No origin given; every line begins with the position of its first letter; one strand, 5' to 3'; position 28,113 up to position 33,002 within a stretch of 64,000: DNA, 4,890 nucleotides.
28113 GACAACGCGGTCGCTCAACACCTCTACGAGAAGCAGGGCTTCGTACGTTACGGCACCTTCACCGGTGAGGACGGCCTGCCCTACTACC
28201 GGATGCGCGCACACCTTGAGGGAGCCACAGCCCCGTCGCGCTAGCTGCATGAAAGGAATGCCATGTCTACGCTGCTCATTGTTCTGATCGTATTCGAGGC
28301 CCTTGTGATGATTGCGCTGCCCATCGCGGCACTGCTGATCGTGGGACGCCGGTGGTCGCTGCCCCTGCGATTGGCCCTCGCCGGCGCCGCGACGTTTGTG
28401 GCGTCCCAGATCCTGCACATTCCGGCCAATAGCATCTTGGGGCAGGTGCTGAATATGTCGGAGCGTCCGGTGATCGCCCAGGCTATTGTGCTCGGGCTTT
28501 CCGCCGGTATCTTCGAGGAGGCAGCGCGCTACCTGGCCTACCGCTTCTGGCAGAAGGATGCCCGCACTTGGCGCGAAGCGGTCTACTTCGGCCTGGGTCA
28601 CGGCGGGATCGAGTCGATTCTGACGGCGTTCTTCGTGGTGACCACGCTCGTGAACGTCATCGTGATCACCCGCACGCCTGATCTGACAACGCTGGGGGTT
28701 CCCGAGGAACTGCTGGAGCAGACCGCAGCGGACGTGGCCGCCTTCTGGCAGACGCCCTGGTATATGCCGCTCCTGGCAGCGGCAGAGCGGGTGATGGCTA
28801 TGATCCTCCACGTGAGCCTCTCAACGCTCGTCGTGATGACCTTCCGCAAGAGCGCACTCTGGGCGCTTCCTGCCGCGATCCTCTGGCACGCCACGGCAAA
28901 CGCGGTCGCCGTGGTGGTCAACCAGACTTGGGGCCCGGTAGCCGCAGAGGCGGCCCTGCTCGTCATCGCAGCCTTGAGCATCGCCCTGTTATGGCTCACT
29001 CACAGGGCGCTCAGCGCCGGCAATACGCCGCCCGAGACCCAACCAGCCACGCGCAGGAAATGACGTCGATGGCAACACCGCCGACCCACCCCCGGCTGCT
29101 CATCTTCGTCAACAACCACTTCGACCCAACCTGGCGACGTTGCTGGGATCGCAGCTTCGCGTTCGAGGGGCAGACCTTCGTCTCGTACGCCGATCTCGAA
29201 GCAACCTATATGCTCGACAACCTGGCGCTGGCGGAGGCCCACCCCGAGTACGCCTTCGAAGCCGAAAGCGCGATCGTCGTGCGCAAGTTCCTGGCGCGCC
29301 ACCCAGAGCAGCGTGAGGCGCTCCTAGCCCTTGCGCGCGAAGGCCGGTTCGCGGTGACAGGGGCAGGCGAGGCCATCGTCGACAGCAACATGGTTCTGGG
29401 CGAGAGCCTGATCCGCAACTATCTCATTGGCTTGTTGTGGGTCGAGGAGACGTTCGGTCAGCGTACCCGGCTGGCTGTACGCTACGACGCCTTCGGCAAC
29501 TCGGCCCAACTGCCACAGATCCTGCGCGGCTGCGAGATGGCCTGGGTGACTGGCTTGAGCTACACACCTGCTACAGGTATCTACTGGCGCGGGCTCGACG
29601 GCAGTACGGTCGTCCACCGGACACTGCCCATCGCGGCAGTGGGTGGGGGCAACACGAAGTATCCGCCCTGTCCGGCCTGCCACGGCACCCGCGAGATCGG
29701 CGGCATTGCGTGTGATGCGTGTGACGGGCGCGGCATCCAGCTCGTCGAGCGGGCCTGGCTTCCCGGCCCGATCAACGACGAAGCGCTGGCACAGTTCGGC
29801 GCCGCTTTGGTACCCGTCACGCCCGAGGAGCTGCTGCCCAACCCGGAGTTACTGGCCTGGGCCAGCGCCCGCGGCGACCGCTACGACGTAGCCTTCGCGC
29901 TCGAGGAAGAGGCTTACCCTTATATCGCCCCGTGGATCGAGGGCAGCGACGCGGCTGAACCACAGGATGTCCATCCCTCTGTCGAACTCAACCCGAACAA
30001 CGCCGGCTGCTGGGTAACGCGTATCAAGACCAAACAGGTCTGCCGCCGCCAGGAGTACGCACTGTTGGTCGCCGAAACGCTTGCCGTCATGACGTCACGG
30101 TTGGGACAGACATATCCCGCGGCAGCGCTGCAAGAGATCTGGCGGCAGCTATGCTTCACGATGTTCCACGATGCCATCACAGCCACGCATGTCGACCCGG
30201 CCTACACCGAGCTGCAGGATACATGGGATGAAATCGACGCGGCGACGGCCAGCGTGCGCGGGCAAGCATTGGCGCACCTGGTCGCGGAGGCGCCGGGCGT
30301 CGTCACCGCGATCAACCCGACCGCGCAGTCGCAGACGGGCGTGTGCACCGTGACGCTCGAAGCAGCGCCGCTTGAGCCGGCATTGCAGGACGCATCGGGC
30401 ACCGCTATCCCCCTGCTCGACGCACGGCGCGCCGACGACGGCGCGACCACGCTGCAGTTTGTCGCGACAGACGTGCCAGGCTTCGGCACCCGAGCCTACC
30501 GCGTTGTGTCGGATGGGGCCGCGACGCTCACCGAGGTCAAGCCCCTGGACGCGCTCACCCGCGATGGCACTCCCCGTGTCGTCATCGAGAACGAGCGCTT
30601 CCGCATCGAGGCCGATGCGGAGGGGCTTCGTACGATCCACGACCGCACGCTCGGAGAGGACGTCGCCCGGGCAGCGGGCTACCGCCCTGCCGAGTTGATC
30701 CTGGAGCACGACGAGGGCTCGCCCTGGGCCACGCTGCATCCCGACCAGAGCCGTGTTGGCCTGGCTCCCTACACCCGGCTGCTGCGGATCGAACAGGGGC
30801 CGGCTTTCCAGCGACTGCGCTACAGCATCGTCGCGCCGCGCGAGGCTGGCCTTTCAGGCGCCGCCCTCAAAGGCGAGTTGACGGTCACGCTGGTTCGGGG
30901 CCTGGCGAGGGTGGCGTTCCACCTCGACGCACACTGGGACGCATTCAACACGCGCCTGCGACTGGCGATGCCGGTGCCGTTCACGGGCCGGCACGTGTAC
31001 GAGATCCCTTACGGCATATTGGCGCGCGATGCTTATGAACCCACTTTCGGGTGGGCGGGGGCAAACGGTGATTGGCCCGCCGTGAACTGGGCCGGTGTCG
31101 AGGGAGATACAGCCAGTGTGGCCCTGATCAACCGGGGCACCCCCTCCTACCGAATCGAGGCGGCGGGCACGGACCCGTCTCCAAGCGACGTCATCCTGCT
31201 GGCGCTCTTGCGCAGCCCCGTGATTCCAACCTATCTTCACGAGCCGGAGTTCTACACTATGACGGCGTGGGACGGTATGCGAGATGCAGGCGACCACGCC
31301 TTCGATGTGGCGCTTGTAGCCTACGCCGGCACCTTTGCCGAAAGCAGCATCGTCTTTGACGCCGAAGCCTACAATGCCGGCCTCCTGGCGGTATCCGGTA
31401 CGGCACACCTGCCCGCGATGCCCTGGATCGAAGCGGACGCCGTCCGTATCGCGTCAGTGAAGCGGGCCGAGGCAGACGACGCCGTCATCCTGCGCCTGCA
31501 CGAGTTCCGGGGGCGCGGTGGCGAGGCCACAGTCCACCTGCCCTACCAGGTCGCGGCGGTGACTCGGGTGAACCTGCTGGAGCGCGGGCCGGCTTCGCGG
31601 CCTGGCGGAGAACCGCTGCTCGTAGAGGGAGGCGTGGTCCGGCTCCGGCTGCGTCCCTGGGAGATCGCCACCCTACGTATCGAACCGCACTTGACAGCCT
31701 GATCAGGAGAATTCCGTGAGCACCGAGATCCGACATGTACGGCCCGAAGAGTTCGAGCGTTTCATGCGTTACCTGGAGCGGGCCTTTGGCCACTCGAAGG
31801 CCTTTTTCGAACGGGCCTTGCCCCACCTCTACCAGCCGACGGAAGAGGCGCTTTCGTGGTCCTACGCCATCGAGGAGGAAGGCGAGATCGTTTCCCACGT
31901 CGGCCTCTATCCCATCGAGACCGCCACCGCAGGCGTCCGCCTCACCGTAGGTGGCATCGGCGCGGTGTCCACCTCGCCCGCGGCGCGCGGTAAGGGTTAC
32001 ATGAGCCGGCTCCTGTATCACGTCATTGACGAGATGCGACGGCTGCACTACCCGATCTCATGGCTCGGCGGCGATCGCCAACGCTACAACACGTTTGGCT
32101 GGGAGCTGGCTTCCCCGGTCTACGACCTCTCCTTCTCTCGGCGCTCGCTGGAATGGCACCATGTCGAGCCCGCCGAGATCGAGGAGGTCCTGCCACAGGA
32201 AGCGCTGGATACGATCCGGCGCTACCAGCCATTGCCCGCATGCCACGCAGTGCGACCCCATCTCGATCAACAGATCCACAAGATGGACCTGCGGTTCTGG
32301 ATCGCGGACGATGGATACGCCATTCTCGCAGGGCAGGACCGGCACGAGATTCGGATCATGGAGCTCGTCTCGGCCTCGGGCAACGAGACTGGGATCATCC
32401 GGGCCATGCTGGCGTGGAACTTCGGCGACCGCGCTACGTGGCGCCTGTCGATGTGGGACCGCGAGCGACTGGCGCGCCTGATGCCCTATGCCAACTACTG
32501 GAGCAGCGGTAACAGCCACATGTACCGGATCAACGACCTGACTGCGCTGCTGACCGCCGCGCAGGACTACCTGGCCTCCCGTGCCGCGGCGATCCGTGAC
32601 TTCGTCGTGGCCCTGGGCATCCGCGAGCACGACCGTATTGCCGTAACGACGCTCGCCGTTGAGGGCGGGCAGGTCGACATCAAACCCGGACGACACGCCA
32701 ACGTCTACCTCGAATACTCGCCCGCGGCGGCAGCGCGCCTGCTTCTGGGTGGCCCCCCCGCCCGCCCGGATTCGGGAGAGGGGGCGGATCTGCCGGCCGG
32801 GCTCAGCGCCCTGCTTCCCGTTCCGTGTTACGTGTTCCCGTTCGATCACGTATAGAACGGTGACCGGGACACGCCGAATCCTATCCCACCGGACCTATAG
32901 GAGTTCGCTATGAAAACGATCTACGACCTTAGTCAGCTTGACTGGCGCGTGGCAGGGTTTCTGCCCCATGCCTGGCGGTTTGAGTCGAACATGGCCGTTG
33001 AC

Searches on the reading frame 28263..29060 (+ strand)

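Call 50: search_protein_families(library=pfam, proteins=[window:28263-29060:+], max_evalue=0.001)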
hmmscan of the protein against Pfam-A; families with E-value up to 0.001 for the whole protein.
window:28263-29060:+ (266 aa): 1 family
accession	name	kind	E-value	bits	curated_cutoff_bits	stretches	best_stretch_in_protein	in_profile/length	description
PF10086.14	YhfC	-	3.4e-32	112.2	24.2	1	15-223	1-211/222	YhfC intramembrane metalloprotease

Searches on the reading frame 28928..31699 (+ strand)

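Call 50: search_protein_families(library=pfam, proteins=[window:28928-31699:+], max_evalue=0.001)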
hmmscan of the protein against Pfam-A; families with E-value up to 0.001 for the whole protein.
window:28928-31699:+ (924 aa): 4 families
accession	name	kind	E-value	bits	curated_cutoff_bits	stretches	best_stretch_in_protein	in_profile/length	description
PF01074.27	Glyco_hydro_38N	-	1.5e-20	74.2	25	1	64-235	9-177/270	Glycosyl hydrolases family 38 N-terminal domain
PF09261.16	Alpha-mann_mid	-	1.6e-14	54.2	31.1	1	360-451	5-96/96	Alpha mannosidase middle domain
PF17677.7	Glyco_hydro38C2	-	1.1e-13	51.5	22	1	839-916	2-72/72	Glycosyl hydrolases family 38 C-terminal beta sandwich domain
PF07748.19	Glyco_hydro_38C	-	8e-07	30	25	1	553-767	1-203/206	Glycosyl hydrolases family 38 C-terminal domain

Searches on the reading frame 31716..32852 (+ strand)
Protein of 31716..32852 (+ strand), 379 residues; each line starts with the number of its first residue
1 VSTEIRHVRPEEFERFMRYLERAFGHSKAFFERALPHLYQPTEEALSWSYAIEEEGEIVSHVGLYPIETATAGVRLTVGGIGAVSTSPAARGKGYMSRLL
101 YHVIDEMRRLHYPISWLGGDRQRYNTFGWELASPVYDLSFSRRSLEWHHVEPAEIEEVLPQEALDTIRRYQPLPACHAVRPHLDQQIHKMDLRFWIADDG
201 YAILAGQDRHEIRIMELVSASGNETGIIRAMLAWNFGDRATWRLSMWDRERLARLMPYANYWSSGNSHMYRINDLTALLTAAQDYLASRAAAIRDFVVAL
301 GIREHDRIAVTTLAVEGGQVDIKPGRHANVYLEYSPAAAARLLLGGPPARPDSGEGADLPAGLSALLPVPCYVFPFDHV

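Call 16: search_protein_families(library=pfam, proteins=[window:31716-32852:+], max_evalue=0.001)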
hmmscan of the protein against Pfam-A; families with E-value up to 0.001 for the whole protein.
window:31716-32852:+ (379 aa): 3 families
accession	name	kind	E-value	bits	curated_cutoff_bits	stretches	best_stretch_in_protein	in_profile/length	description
PF13527.13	Acetyltransf_9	-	1.5e-24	86.9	25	1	4-131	1-126/127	Acetyltransferase (GNAT) domain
PF00583.31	Acetyltransf_1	-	4.3e-10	40.3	20.7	1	35-117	20-98/116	Acetyltransferase (GNAT) family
PF13508.13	Acetyltransf_7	-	0.00011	22.9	27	1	50-111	6-61/84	Acetyltransferase (GNAT) domain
